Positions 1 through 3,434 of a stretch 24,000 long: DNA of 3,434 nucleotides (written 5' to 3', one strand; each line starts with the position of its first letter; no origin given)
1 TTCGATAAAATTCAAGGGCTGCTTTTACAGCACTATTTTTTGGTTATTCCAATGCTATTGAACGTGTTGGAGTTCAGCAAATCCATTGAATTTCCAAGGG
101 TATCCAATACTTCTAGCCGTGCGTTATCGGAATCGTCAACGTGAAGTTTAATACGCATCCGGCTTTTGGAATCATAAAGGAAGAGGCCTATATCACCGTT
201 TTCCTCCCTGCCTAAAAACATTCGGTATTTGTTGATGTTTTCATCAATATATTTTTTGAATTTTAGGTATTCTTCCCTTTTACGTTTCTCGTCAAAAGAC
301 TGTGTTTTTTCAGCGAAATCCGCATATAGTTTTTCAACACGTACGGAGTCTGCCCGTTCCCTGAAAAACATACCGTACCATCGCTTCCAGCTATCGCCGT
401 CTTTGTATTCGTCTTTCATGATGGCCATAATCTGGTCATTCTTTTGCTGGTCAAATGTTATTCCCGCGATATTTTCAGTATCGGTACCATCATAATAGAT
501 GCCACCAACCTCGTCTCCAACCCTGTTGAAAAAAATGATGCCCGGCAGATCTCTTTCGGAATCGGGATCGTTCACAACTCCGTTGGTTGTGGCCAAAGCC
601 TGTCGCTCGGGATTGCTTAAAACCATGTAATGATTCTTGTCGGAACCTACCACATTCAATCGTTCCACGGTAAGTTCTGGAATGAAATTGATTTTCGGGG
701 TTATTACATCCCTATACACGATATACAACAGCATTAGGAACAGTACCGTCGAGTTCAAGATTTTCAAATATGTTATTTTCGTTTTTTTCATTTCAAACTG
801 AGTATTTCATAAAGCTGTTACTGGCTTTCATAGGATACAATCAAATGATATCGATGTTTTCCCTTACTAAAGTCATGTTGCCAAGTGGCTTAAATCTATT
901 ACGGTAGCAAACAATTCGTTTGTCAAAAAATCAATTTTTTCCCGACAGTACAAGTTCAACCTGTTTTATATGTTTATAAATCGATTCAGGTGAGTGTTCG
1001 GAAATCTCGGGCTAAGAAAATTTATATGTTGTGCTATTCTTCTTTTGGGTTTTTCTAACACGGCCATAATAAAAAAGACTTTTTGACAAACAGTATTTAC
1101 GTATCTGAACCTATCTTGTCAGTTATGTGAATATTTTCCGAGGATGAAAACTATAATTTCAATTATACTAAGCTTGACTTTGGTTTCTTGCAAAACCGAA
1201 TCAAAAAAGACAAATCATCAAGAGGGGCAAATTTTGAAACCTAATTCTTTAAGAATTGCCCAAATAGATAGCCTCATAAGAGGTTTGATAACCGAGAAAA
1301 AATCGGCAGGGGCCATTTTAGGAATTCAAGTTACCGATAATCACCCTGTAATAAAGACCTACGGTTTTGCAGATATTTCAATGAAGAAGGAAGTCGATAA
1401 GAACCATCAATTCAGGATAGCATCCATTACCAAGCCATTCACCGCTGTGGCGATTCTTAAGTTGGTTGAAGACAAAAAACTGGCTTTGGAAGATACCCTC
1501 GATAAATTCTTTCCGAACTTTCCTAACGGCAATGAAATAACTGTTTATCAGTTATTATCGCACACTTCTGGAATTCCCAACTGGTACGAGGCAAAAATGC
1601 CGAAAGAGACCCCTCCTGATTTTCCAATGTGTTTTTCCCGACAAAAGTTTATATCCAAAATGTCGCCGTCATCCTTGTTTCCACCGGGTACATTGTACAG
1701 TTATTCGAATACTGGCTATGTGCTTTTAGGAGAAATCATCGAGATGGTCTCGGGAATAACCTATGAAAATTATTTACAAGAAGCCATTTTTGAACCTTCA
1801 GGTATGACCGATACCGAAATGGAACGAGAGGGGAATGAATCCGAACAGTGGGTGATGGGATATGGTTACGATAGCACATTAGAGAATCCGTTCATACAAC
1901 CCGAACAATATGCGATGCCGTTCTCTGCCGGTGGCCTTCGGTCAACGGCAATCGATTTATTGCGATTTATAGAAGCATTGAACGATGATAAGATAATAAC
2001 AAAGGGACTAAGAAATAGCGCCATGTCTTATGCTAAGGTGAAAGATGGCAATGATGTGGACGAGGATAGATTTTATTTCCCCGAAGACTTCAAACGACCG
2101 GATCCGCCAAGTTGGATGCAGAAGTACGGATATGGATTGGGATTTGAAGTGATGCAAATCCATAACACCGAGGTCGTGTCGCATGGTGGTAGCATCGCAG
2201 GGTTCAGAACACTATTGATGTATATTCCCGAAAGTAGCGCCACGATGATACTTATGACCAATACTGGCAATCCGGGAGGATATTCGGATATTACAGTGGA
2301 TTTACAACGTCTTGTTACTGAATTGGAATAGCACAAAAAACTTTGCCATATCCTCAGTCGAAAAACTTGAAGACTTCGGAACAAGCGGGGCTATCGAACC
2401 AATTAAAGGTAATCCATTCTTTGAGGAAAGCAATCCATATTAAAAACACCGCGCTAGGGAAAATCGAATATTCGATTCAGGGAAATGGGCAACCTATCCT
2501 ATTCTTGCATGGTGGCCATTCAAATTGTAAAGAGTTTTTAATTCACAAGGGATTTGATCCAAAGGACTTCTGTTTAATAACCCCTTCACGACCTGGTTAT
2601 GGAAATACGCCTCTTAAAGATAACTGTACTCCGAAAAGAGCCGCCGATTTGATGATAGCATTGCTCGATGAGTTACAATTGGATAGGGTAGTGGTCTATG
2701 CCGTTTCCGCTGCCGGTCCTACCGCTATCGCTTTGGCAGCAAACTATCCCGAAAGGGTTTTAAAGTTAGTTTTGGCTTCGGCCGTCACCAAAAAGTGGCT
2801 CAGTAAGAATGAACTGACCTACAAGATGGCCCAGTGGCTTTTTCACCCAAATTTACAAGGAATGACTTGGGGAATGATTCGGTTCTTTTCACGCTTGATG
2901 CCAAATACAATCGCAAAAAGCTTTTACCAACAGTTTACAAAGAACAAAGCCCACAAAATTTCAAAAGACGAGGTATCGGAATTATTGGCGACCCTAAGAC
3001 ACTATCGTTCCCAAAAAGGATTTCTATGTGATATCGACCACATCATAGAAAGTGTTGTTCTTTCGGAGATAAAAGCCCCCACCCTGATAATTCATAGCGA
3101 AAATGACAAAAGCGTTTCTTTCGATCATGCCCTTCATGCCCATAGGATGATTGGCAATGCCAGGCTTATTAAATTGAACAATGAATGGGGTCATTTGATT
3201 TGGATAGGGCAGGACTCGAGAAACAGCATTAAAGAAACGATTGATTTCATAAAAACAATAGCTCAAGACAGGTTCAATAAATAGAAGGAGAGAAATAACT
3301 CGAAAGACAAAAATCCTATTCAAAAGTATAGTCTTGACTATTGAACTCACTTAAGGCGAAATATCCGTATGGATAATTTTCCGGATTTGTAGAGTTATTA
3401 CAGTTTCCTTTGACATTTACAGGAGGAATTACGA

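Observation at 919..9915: Four copies of a 14-bp element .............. define a candidate regulon covering the whole accessory cluster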

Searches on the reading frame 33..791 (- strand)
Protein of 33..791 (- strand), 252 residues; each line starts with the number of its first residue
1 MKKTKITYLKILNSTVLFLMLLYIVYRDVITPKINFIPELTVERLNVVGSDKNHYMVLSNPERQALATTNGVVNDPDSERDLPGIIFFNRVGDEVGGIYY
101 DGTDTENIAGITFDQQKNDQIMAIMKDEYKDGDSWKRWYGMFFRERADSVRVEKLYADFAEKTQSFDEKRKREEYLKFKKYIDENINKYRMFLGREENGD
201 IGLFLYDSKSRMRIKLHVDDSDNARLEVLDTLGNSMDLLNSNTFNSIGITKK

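Call 10: search_protein_families(library=pfam, proteins=[window:33-791:-])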
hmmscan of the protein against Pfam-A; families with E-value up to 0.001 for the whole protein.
window:33-791:- (252 aa): 0 families

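Call 27: find_encoding_contigs(protein=window:33-791:-, flank=10000, max_places=4)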
Protein window:33-791:- (252 aa): no gene with exactly this product is on record in the collection.

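Call 62: search_protein_families(library=pfam, alignment_id=A3, max_evalue=0.0001)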
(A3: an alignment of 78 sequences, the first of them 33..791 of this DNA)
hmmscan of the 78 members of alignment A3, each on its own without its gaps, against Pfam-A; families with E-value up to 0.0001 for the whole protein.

A. member 1, window:33-791:- (252 aa): 0 families

B. families by the number of members that match (of 78 scanned): 80 families (the first 25 are shown)
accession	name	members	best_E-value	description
PF23598.1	LRR_14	12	5.3e-56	Leucine-rich repeat region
PF13855.12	LRR_8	12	2e-50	Leucine rich repeat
PF12799.13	LRR_4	12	6e-46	Leucine Rich repeats (2 copies)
PF00560.39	LRR_1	12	5e-31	Leucine Rich Repeat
PF16410.10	DUF5018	11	1.1e-24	Domain of unknown function (DUF5018)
PF00561.26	Abhydrolase_1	8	5.5e-21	alpha/beta hydrolase fold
PF23211.1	LRR_LRWD1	8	6.4e-12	Leucine-rich repeat and WD repeat-containing protein 1, LRR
PF25019.1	LRR_R13L1-DRL21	8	4.8e-11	R13L1/DRL21 LRRs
PF12697.13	Abhydrolase_6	6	2.8e-13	Alpha/beta hydrolase family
PF00144.29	Beta-lactamase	5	3.6e-59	Beta-lactamase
PF12146.15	Hydrolase_4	5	2.6e-15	Serine aminopeptidase, S33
PF22243.2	DUF5018-rel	5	1.8e-08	DUF5018-related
PF03417.21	AAT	4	1.1e-34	Acyl-coenzyme A:6-aminopenicillanic acid acyl-transferase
PF12833.13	HTH_18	4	7.6e-20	Helix-turn-helix domain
PF18962.6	Por_Secre_tail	4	8.8e-15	Secretion system C-terminal sorting domain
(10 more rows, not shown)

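Call 64: search_protein_families(library=ncbifam, proteins=[window:33-791:-], max_evalue=0.001)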
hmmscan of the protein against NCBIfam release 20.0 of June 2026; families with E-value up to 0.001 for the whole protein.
window:33-791:- (252 aa): 0 families

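Call 68: find_homologous_proteins(query=window:33-791:-, max_evalue=0.00001)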
Query window:33-791:- (252 aa): 61 proteins with E <= 0.00001 among 357 candidates.
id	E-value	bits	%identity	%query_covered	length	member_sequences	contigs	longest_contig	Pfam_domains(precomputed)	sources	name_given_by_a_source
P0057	8.0e-163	558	100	100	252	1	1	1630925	-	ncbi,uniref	ncbi:hypothetical protein [Maribacter sp. 2210JD10-5]|uniref:hypothetical protein n=1 Tax=Maribacter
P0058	7.7e-99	348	65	93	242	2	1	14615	-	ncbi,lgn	ncbi:MAG: hypothetical protein AAF632_27495 [Bacteroidota bacterium]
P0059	1.6e-96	340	67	92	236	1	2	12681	-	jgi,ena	-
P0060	6.3e-89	316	63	89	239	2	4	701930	-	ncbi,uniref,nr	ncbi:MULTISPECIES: hypothetical protein [Aquimarina]|uniref:hypothetical protein n=1 Tax=Aquimarina 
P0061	1.3e-88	315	60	92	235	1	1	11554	-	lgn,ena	-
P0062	2.2e-88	314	62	90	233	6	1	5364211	-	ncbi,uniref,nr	ncbi:hypothetical protein LS482_19675 [Sinomicrobium kalidii]|uniref:hypothetical protein n=1 Tax=Si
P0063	3.8e-88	313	61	90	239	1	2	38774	-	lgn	-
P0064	4.0e-88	313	61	92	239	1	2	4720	-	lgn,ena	-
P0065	4.5e-88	313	65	85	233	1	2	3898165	-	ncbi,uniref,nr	ncbi:hypothetical protein [Polaribacter porphyrae]|uniref:Uncharacterized protein n=1 Tax=Polaribact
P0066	2.0e-87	311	59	94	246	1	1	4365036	-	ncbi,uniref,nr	ncbi:hypothetical protein [Abyssalbus ytuae]|uniref:Uncharacterized protein n=1 Tax=Abyssalbus ytuae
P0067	2.9e-87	310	62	90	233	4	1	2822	-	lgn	-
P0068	3.4e-87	310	61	91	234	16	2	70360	-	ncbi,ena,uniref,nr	ncbi:hypothetical protein [Flagellimonas abyssi]|uniref:Uncharacterized protein n=1 Tax=Flagellimona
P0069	4.6e-87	309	63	90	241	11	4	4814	-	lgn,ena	-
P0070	1.4e-86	308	60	90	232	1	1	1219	-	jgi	-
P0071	3.6e-86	307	61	89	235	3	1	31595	-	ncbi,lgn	-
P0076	1.3e-85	305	61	90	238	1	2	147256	-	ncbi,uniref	ncbi:hypothetical protein [Maribacter sp. 2-571]|uniref:hypothetical protein n=1 Tax=Maribacter sp. 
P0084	1.2e-83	298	59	91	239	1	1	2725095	-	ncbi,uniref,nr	ncbi:hypothetical protein [Flavobacterium litorale]|uniref:Uncharacterized protein n=1 Tax=Flavobact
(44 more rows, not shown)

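Call 69: find_encoding_contigs(protein=P0062, flank=10000, max_places=1)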
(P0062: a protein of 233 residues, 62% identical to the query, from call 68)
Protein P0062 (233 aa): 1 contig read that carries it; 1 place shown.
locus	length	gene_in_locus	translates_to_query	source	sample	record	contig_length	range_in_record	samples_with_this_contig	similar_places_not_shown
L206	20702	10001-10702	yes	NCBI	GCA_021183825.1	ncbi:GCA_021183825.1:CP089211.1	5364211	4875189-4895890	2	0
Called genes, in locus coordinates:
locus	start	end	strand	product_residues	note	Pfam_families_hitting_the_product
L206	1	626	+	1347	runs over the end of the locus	PF08450:SGL (faint), PF07494:Reg_prop (weak), PF07495:Y_Y_Y, PF00512:HisKA, PF02518:HATPase_c, PF00072:Response_reg, PF12833:HTH_18, PF00165:HTH_AraC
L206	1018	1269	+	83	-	PF00884:Sulfatase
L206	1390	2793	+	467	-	PF00884:Sulfatase, PF01663:Phosphodiest, PF02995:DUF229 (weak), PF16347:SGSH_C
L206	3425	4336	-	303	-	PF00989:PAS, PF08448:PAS_4, PF13426:PAS_9, PF08447:PAS_3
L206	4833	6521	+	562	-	PF09603:Fib_succ_major, PF00144:Beta-lactamase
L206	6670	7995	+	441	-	PF01979:Amidohydro_1, PF07969:Amidohydro_3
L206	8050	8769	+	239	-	PF02517:Rce1-like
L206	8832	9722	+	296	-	PF07676:PD40 (faint)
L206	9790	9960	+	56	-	-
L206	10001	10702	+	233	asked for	-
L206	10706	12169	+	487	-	PF00144:Beta-lactamase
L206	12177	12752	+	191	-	-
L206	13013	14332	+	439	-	PF00144:Beta-lactamase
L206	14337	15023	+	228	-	PF14329:DUF4386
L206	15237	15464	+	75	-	PF13517:FG-GAP_3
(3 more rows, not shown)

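Call 70: find_encoding_contigs(protein=P0065, flank=10000, max_places=1)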
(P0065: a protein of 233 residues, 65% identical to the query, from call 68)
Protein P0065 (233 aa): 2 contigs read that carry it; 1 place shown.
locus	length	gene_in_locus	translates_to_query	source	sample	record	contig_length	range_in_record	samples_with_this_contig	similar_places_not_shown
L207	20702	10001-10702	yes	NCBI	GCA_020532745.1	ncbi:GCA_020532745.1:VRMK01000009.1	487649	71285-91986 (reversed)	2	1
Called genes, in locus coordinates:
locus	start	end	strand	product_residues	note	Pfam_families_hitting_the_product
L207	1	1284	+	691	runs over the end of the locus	PF00133:tRNA-synt_1, PF09334:tRNA-synt_1g, PF08264:Anticodon_1 (weak), PF19303:Anticodon_3, PF01588:tRNA_bind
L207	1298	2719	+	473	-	-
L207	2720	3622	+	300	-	PF00850:Hist_deacetyl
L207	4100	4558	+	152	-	-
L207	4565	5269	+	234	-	PF13441:Gly-zipper_YMGG, PF05433:Rick_17kDa_Anti (weak), PF13488:Gly-zipper_Omp, PF00691:OmpA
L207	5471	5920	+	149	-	PF00583:Acetyltransf_1, PF13673:Acetyltransf_10, PF13508:Acetyltransf_7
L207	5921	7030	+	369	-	PF01266:DAO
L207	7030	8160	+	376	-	PF00890:FAD_binding_2 (weak), PF01266:DAO (weak), PF01494:FAD_binding_3 (weak), PF03486:HI0933_like (weak), PF04820:Trp_halogenase (faint), PF05834:Lycopene_cycl (faint), PF12831:FAD_oxidored (weak), PF13450:NAD_binding_8 (weak)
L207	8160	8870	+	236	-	PF13489:Methyltransf_23, PF13679:Methyltransf_32 (weak), PF08241:Methyltransf_11, PF08242:Methyltransf_12, PF13649:Methyltransf_25, PF13847:Methyltransf_31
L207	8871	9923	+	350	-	PF00195:Chal_sti_synt_N, PF08392:FAE1_CUT1_RppA, PF08545:ACP_syn_III (weak), PF02797:Chal_sti_synt_C, PF08541:ACP_syn_III_C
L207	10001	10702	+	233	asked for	-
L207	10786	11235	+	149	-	PF07977:FabA, PF22818:ApeI-like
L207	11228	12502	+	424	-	PF00109:ketoacyl-synt, PF02801:Ketoacyl-synt_C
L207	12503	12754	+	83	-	-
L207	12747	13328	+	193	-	PF01648:ACPS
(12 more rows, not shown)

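Call 71: find_encoding_contigs(protein=P0066, flank=10000, max_places=1)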
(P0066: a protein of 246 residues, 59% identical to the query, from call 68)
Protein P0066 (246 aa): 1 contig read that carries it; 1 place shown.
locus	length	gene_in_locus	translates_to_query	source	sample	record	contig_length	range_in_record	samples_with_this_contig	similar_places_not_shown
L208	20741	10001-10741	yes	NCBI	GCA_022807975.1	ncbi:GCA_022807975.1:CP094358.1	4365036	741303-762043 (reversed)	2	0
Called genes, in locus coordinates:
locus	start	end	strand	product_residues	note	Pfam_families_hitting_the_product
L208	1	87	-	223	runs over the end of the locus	PF04264:YceI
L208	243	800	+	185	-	PF01025:GrpE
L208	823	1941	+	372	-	PF00226:DnaJ, PF01556:DnaJ_C, PF00684:DnaJ_CXXCXGXG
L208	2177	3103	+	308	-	PF00005:ABC_tran, PF13476:AAA_23 (faint), PF13304:AAA_21, PF13732:DrrA1-3_C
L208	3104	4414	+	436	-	PF12698:ABC2_membrane_3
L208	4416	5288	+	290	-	PF21088:MS_channel_1st (weak), PF00924:MS_channel_2nd, PF21082:MS_channel_3rd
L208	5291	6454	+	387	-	PF00072:Response_reg, PF00158:Sigma54_activat, PF01078:Mg_chelatase (faint), PF14532:Sigma54_activ_2, PF00004:AAA, PF07728:AAA_5, PF25601:AAA_lid_14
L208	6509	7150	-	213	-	PF00578:AhpC-TSA, PF08534:Redoxin, PF10417:1-cysPrx_C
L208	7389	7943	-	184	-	PF00578:AhpC-TSA, PF08534:Redoxin, PF13905:Thioredoxin_8 (faint)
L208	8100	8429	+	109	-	-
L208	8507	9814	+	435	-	PF00919:UPF0004, PF04055:Radical_SAM, PF18693:TRAM_2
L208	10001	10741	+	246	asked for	-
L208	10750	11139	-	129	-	PF01638:HxlR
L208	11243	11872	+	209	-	PF00881:Nitroreductase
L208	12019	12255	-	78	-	-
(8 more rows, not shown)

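Call 73: find_encoding_contigs(protein=P0084, flank=10000, max_places=1)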
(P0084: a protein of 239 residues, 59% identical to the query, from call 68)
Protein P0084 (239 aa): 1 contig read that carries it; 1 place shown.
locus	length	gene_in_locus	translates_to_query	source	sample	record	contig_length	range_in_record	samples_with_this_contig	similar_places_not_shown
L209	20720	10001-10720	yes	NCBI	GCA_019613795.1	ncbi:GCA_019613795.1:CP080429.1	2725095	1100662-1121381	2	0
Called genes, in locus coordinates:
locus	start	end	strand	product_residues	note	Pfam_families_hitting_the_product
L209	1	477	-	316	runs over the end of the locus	PF06574:FAD_syn, PF01687:Flavokinase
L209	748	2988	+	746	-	PF13583:Reprolysin_4, PF13688:Reprolysin_5, PF13574:Reprolysin_2, PF13582:Reprolysin_3, PF18962:Por_Secre_tail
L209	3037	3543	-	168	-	-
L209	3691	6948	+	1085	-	PF13583:Reprolysin_4, PF13688:Reprolysin_5, PF13574:Reprolysin_2, PF13582:Reprolysin_3, PF01483:P_proprotein, PF18962:Por_Secre_tail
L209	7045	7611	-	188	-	PF01195:Pept_tRNA_hydro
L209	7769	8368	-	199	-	PF01386:Ribosomal_L25p, PF14693:Ribosomal_TL5_C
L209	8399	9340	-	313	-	PF13793:Pribosyltran_N, PF00156:Pribosyltran, PF14572:Pribosyl_synth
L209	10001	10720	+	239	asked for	-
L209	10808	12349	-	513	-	PF01039:Carboxyl_trans, PF03255:ACCA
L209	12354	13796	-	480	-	PF00289:Biotin_carb_N, PF02786:CPSase_L_D2, PF02222:ATP-grasp, PF07478:Dala_Dala_lig_C, PF02785:Biotin_carb_C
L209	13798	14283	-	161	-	PF25973:BSH_CzcB (faint), PF25919:BSH_CusB (faint), PF05896:NQRA_N (faint), PF00364:Biotin_lipoyl, PF25917:BSH_RND (weak), PF25984:BSH_YknX (faint)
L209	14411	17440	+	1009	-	PF20473:MmeI_Mtase, PF02384:N6_Mtase, PF07669:Eco57I, PF12950:TaqI_C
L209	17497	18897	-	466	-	PF00361:Proton_antipo_M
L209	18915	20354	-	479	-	PF00361:Proton_antipo_M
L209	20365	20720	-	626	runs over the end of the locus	PF00662:Proton_antipo_N, PF00361:Proton_antipo_M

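Call 74: find_encoding_contigs(protein=P0076, flank=10000, max_places=1)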
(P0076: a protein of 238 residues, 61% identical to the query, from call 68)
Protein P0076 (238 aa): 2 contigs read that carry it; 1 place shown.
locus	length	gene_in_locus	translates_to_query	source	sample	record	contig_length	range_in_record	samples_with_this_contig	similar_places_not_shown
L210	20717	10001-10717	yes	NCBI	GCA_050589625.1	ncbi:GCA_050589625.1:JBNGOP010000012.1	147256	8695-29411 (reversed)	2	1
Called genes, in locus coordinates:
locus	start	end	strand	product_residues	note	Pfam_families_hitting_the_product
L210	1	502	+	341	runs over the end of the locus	-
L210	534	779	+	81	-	-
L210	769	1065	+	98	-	PF05016:ParE_toxin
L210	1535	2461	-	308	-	PF11751:PorP_SprF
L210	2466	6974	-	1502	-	PF18911:PKD_4 (faint), PF00801:PKD (faint), PF03382:DUF285, PF13585:CHU_C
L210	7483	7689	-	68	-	-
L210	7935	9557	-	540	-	PF07719:TPR_2 (faint), PF00515:TPR_1 (faint), PF17874:TPR_MalT (faint), PF13181:TPR_8 (faint), PF13424:TPR_12 (weak), PF12833:HTH_18, PF00165:HTH_AraC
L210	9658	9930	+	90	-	-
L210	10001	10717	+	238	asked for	-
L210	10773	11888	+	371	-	PF12833:HTH_18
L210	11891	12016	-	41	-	-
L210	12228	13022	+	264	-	PF01965:DJ-1_PfpI (weak)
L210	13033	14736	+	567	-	PF11954:DUF3471 (faint), PF00144:Beta-lactamase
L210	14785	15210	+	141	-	PF12893:Lumazine_bd_2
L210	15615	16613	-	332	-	PF01073:3Beta_HSD (weak), PF01370:Epimerase, PF13460:NAD_binding_10, PF16363:GDP_Man_Dehyd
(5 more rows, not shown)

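Call 75: find_encoding_contigs(protein=P0068, flank=10000, max_places=1)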
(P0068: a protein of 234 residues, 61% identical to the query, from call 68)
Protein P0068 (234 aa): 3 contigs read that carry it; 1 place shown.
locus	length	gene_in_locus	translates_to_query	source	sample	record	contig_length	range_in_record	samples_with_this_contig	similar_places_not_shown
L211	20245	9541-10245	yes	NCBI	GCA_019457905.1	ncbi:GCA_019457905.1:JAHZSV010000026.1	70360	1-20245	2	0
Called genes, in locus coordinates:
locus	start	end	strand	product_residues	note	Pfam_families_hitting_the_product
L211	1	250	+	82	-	PF12728:HTH_17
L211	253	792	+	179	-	-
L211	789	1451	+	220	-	-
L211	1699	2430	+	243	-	PF02517:Rce1-like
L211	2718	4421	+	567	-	PF00144:Beta-lactamase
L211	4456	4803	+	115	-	-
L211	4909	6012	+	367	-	PF00112:Peptidase_C1 (faint), PF03051:Peptidase_C1_2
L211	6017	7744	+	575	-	PF05960:DUF885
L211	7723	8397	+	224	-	PF00144:Beta-lactamase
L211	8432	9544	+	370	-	PF00144:Beta-lactamase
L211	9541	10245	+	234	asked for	-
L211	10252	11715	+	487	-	PF00144:Beta-lactamase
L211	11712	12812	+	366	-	PF00144:Beta-lactamase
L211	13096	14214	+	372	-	PF00144:Beta-lactamase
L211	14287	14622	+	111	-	PF19762:DUF6249 (weak)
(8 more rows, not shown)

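Call 84: predict_structure(alignment_id=A5)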
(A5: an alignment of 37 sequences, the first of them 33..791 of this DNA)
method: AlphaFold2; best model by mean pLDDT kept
length: 252 residues; sequences in the alignment: 37
mean_pLDDT: 78.1   pTM: 0.52
mean pLDDT of the five models: 78.1, 74.1, 72.5, 72.3, 69.5
residues with pLDDT >= 90: 39; 70-90: 146; 50-70: 64; < 50: 3
segments of 3 or more residues with pLDDT < 50: 250-252
pLDDT, mean of each block of 10 residues (from residue 1): 81 96 87 58 67 69 61 69 69 75 81 74 85 85 79 88 96 92 82 75 77 84 87 84 57 46
secondary structure, 60 per line:
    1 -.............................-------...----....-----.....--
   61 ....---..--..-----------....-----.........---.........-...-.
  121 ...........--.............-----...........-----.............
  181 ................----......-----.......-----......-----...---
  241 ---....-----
elements in order: H2-30 E45-48 E54-58 H61-64 E85-88 E94-102 E106-114 E120-131 E134-146 H152-162 H168-186 E187-196 E201-206 E212-218 E224-229 E235-237 H244-247

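Call 87: fold_search(model_id=the predicted structure, library=pdb)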
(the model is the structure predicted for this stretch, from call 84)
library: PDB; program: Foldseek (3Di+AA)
matches with E <= 10: 342; with E <= 0.001: 0
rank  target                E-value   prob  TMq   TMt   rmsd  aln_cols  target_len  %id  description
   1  6kk9_C                7.7e-03  0.92  0.24  0.28  13.8       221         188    6  A Crystal structure of OspA mutant (released 2020-07-29)
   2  3cka_A                9.6e-03  0.93  0.24  0.21  13.3       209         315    7  The crystal structure of OspA mutant (released 2009-03-17)
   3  6kk9_B                2.0e-02  0.80  0.23  0.27  13.7       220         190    7  A Crystal structure of OspA mutant (released 2020-07-29)
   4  2oy7                  2.4e-02  0.72  0.21  0.19  13.9       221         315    6  The crystal structure of OspA mutant (released 2008-03-04)
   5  5z1o_A                3.1e-02  0.84  0.25  0.21  13.2       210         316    8  Crystal structure of an OspA mutant (released 2019-01-02)
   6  3ec5                  3.9e-02  0.60  0.21  0.18  13.7       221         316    7  The crystal structure of Thioflavin-T (ThT) binding OspA mutant (released 2009-02-03)
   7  6kk9_O                7.4e-02  0.66  0.24  0.29  13.2       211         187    7  A Crystal structure of OspA mutant (released 2020-07-29)
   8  2fkg                  8.3e-02  0.47  0.21  0.18  13.2       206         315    7  The Crystal Structure of Engineered OspA (released 2006-11-21)
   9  8qjb_A                8.3e-02  0.12  0.14  0.05  18.9       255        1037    9  T6SS-linked Rhs repeat protein - Salmonella bongori Rhs-core domain extended N-terminus (released 2024-09-25)
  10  2af5                  9.8e-02  0.20  0.17  0.16  14.1       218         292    4  2.5A X-ray Structure of Engineered OspA protein (released 2006-08-01)
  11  7sny                  1.6e-01  0.07  0.08  0.11  14.8       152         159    7  2.10A Resolution Structure of NanoBiT Complementation Reporter Large Subunit LgBiT (released 2022-11-16)
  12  6ics                  1.9e-01  0.10  0.12  0.13  17.9       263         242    7  Loop deletion mutant (deleting four residues) (released 2019-07-03)
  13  6ais                  1.9e-01  0.09  0.13  0.13  18.0       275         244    6  Loop deletion mutant (deleting two residues) (released 2019-07-03)
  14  5zm6_B                2.1e-01  0.35  0.25  0.18  16.7       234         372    8  Crystal structure of ORP1-ORD in complex with PI(4,5)P2 (released 2019-02-27)
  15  7wb4_d                2.1e-01  0.13  0.13  0.11  16.3       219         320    8  Cryo-EM structure of the NR subunit from X. laevis NPC (released 2022-03-02)
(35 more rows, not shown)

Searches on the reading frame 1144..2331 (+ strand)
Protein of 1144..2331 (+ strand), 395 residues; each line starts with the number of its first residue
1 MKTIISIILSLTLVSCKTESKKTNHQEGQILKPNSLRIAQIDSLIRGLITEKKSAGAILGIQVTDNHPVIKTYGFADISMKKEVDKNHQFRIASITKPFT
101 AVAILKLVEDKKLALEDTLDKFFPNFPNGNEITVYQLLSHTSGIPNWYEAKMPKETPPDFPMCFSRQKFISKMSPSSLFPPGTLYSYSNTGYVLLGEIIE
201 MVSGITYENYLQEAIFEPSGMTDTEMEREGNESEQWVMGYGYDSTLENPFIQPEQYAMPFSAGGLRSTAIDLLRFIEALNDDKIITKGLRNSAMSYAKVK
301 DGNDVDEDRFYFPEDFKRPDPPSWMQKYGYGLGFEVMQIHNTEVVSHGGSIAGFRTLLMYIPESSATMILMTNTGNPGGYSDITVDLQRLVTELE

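Call 10: search_protein_families(library=pfam, proteins=[window:1144-2331:+])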
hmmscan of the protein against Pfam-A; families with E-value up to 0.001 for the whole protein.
window:1144-2331:+ (395 aa): 1 family
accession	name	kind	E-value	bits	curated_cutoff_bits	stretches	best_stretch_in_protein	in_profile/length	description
PF00144.29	Beta-lactamase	-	4.3e-59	200.8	27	1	42-386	2-322/329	Beta-lactamase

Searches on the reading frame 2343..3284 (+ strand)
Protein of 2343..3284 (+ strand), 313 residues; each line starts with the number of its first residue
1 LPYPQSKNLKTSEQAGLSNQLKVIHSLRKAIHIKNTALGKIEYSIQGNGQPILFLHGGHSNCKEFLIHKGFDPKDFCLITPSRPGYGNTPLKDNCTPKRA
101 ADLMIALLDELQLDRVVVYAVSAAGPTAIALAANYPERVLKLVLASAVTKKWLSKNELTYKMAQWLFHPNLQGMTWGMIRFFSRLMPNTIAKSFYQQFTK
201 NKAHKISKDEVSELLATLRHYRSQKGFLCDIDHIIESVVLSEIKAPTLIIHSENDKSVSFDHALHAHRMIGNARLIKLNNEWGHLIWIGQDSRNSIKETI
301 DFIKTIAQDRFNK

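Call 10: search_protein_families(library=pfam, proteins=[window:2343-3284:+])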
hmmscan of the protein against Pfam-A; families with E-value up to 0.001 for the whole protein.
window:2343-3284:+ (313 aa): 3 families
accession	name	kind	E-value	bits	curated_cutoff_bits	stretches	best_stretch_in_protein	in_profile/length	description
PF00561.26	Abhydrolase_1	-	5.4e-13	49.6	25.8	1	51-275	2-230/245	alpha/beta hydrolase fold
PF12697.13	Abhydrolase_6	-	8e-10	40.2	26.3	1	52-285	1-205/217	Alpha/beta hydrolase family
PF12146.15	Hydrolase_4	-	2.2e-05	24.3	27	1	114-287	76-235/239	Serine aminopeptidase, S33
